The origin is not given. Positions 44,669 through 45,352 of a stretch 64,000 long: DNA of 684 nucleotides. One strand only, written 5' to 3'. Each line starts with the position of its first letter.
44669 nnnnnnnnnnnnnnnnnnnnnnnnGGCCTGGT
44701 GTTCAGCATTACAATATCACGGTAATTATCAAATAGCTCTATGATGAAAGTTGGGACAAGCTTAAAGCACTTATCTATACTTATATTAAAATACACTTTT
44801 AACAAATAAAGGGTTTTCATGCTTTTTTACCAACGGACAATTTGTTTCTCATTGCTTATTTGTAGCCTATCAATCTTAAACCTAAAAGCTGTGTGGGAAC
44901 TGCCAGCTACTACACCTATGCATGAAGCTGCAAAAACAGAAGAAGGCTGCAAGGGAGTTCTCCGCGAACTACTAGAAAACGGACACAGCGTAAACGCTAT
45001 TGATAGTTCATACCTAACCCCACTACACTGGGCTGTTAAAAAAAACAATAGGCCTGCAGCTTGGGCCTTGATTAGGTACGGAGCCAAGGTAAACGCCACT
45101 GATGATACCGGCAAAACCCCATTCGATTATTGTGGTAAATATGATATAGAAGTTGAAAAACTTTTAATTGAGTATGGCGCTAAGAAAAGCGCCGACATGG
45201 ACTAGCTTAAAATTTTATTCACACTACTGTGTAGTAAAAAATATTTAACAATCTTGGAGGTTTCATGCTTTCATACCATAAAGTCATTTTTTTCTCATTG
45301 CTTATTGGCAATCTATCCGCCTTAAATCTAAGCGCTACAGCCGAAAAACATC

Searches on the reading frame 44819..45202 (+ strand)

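Call 86: search_protein_families(library=pfam, proteins=[window:44819-45202:+], max_evalue=0.01)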
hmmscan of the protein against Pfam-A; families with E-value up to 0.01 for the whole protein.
window:44819-45202:+ (128 aa): 5 families
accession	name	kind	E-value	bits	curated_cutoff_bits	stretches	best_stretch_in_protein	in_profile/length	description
PF00023.36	Ank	-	1.6e-14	53.7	21.1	2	66-96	3-33/33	Ankyrin repeat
PF12796.13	Ank_2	-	1.7e-14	54.6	27.3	1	35-124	2-87/90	Ankyrin repeats (3 copies)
PF13637.12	Ank_4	-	1.5e-10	41.5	22.7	1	34-80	1-45/50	Ankyrin repeats (many copies)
PF13857.12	Ank_5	-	2e-08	34.8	27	1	51-105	1-56/56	Ankyrin repeats (many copies)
PF13606.12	Ank_3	-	5.9e-07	29.7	22.3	1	66-93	3-30/30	Ankyrin repeat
